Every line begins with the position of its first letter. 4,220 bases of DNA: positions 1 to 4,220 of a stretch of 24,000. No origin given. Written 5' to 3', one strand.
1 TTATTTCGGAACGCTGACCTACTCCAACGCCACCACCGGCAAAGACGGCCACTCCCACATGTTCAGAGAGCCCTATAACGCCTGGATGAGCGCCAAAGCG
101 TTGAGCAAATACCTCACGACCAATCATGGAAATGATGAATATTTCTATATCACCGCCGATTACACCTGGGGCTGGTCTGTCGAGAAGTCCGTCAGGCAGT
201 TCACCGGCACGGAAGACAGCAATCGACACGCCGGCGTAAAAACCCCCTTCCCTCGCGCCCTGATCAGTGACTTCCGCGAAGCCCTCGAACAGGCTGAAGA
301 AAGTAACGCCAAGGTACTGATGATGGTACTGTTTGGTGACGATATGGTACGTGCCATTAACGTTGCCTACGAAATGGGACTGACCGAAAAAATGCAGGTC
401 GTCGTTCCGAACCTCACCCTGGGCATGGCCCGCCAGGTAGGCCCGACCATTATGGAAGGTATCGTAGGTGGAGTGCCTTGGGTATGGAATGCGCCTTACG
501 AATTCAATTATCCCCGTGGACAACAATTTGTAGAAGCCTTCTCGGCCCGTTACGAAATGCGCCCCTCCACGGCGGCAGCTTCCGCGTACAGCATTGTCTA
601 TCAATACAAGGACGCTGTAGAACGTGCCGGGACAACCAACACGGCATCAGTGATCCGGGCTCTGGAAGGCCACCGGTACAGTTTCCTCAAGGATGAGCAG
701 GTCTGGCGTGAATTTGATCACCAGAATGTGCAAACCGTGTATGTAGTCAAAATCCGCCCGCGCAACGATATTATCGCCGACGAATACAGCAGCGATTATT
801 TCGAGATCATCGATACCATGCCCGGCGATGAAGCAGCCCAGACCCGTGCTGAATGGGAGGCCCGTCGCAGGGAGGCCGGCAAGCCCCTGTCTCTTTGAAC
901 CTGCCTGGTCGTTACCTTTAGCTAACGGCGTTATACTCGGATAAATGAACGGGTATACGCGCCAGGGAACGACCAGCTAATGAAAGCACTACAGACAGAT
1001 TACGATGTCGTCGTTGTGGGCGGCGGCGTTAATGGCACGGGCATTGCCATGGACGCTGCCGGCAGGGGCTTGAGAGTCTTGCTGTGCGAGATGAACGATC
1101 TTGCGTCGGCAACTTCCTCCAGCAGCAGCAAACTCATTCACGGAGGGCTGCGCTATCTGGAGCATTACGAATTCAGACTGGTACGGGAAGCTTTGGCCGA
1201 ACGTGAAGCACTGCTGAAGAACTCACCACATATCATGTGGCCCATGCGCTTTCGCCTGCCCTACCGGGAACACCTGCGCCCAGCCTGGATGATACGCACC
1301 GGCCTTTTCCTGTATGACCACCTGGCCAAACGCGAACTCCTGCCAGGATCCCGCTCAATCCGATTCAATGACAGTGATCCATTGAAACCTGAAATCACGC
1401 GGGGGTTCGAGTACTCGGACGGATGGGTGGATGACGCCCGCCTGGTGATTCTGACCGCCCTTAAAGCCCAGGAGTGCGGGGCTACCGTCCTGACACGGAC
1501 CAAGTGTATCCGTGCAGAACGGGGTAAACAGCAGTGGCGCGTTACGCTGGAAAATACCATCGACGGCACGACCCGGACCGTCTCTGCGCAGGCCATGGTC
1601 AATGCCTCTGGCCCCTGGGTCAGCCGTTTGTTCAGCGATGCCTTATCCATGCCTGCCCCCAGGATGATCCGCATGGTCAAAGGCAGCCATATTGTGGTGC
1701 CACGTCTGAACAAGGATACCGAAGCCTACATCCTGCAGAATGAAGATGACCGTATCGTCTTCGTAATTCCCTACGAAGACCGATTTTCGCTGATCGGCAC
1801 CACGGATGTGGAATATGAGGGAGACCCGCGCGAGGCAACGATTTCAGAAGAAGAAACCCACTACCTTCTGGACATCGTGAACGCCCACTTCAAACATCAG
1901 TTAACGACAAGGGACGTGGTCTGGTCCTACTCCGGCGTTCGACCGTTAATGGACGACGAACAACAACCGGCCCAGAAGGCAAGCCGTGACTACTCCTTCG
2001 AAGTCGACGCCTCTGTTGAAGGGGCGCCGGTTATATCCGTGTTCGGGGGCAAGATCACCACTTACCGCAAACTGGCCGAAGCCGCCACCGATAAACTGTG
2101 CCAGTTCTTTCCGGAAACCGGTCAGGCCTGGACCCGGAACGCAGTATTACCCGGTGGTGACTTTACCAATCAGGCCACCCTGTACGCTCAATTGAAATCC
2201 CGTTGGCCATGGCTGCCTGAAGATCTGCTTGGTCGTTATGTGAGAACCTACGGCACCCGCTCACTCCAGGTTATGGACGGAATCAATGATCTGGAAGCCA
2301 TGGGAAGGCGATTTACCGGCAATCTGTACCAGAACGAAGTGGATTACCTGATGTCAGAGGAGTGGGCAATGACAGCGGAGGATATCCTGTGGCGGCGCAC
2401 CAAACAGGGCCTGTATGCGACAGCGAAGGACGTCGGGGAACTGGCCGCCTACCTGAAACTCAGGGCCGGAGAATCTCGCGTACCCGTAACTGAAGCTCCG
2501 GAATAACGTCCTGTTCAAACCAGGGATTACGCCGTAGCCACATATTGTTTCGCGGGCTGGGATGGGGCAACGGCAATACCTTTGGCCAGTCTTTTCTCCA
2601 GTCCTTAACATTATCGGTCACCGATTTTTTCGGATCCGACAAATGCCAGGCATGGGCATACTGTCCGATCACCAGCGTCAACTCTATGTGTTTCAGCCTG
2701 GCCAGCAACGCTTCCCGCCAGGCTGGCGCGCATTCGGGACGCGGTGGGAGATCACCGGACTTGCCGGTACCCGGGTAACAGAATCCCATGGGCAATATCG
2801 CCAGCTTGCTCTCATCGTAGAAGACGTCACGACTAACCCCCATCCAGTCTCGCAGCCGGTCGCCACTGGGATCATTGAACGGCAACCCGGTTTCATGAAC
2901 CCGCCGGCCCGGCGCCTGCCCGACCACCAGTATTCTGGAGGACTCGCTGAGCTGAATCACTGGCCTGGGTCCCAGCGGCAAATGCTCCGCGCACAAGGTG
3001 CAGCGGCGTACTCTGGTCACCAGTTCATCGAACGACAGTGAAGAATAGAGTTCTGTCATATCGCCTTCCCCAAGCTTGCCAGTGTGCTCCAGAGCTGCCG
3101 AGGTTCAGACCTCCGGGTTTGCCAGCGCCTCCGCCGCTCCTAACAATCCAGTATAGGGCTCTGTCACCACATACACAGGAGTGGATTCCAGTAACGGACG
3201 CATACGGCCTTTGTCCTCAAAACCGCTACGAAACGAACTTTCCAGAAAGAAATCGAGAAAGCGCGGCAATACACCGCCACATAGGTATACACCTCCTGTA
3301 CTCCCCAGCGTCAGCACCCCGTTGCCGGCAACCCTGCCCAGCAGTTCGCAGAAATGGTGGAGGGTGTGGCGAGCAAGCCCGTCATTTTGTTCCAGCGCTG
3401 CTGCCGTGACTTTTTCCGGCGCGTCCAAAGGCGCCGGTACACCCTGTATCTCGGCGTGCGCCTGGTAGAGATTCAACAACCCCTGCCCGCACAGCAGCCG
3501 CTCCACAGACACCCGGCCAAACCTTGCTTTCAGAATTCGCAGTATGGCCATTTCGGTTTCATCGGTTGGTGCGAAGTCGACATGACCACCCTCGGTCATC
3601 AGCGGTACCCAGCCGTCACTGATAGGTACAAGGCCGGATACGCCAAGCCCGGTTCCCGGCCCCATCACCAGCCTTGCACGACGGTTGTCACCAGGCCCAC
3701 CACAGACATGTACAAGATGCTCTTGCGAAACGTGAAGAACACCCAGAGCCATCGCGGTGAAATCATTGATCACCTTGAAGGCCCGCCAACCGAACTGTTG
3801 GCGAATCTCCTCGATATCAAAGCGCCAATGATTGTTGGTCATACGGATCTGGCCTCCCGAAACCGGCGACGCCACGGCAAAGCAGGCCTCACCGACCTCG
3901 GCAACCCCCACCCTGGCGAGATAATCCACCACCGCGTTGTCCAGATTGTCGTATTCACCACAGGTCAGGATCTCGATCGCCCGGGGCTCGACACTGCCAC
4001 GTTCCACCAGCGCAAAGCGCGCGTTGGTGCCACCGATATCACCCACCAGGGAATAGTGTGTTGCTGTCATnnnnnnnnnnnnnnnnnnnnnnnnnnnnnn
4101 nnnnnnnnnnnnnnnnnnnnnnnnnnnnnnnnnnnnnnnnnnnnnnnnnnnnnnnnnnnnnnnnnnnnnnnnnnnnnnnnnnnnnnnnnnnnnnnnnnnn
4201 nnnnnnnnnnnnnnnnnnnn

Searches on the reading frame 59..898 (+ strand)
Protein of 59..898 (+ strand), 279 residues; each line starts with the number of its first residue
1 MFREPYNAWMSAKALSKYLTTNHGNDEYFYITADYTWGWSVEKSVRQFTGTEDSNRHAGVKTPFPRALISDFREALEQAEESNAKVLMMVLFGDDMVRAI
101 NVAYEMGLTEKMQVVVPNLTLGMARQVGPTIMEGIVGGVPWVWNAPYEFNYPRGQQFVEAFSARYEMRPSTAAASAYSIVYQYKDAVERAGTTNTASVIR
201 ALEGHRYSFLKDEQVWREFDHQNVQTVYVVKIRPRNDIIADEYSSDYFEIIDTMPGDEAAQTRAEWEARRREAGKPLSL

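Call 73: search_protein_families(library=pfam, proteins=[window:59-898:+], max_evalue=0.00001)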
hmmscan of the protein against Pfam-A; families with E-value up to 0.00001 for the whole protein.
window:59-898:+ (279 aa): 2 families
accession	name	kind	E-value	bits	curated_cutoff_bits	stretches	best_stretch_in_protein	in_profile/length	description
PF13458.12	Peripla_BP_6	-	3.4e-38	132.6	31.7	1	1-233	111-339/343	Periplasmic binding protein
PF13433.12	Peripla_BP_5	-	1.3e-11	44.6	27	1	15-233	124-337/363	Periplasmic binding protein domain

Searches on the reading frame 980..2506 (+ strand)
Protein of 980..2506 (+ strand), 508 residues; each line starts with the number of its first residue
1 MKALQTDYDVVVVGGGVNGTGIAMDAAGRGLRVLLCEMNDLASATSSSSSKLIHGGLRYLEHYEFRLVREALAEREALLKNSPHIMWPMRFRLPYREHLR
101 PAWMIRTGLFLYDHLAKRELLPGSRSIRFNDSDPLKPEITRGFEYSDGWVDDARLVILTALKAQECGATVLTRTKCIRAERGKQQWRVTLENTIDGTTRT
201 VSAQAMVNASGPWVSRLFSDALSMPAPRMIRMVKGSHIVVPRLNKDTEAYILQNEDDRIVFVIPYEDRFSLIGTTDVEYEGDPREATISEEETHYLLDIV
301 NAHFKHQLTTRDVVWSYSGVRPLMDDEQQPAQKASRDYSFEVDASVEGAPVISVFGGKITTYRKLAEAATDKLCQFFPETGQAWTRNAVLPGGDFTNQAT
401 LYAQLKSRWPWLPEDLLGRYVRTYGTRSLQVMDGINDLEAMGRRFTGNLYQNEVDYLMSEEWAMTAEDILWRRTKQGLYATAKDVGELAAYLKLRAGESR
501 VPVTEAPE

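Call 73: search_protein_families(library=pfam, proteins=[window:980-2506:+], max_evalue=0.00001)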
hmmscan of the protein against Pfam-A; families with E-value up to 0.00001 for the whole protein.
window:980-2506:+ (508 aa): 3 families
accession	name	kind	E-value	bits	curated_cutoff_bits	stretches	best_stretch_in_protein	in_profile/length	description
PF01266.30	DAO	-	7.5e-62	210.3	27.9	1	9-362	1-352/353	FAD dependent oxidoreductase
PF16901.10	DAO_C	-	7e-11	42.5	31.4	1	385-480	3-100/126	C-terminal domain of alpha-glycerophosphate oxidase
PF12831.13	FAD_oxidored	-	1.1e-06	28.6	27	0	9-40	1-32/416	FAD dependent oxidoreductase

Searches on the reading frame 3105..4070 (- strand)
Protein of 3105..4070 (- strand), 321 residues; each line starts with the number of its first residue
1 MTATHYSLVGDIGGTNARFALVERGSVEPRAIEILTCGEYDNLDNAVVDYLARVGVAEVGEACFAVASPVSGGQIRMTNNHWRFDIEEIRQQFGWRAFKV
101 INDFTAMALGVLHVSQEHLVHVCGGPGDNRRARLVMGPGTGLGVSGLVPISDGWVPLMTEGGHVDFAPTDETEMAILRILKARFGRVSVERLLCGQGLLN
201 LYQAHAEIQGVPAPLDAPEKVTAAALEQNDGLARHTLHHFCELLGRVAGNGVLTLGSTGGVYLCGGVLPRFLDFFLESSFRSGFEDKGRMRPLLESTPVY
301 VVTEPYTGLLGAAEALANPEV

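Call 73: search_protein_families(library=pfam, proteins=[window:3105-4070:-], max_evalue=0.00001)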
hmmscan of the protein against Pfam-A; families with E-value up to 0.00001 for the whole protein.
window:3105-4070:- (321 aa): 1 family
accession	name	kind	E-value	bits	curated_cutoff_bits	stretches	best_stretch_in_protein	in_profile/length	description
PF02685.22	Glucokinase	-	1e-114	383.2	22.1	1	8-317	1-312/314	Glucokinase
